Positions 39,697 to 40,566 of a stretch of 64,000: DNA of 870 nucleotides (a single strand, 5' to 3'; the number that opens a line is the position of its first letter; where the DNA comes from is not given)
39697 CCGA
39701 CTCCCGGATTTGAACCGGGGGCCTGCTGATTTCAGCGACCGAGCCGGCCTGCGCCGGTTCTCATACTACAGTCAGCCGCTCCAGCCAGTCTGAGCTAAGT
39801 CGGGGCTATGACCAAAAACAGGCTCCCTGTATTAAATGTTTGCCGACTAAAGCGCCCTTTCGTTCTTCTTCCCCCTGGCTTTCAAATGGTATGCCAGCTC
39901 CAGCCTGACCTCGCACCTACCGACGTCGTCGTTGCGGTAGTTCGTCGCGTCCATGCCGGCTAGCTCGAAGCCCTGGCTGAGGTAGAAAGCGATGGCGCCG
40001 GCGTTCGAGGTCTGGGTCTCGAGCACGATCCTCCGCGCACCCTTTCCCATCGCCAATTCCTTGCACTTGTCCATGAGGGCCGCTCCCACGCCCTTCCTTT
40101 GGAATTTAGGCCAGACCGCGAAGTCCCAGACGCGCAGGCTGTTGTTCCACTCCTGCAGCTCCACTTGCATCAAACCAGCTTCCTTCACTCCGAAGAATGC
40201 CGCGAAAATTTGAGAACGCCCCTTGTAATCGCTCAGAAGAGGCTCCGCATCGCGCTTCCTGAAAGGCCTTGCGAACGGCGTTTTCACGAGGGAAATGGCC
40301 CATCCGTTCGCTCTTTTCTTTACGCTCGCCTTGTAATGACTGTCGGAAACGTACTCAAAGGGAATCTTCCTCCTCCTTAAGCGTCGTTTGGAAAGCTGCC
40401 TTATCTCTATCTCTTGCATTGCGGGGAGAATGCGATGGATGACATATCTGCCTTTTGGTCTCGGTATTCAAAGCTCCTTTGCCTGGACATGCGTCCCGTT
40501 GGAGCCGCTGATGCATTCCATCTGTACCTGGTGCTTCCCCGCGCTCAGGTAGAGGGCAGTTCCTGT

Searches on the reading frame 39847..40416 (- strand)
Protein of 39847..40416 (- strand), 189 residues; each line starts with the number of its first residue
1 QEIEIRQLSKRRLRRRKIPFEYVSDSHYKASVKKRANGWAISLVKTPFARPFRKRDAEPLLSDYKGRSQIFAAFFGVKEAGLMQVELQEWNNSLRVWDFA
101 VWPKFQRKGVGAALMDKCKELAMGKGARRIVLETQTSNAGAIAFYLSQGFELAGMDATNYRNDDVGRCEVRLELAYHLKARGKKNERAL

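Call 47: search_protein_families(library=pfam, proteins=[window:39847-40416:-], max_evalue=0.00001)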
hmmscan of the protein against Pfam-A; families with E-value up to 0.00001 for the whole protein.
window:39847-40416:- (189 aa): 3 families
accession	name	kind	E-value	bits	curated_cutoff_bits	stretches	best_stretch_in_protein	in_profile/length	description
PF00583.31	Acetyltransf_1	-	3.8e-15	56.6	20.7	1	66-150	31-116/116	Acetyltransferase (GNAT) family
PF13508.13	Acetyltransf_7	-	9.3e-12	45.6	27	1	68-151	3-83/84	Acetyltransferase (GNAT) domain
PF13673.13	Acetyltransf_10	-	2.7e-08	34.3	23.6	1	65-152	28-109/128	Acetyltransferase (GNAT) domain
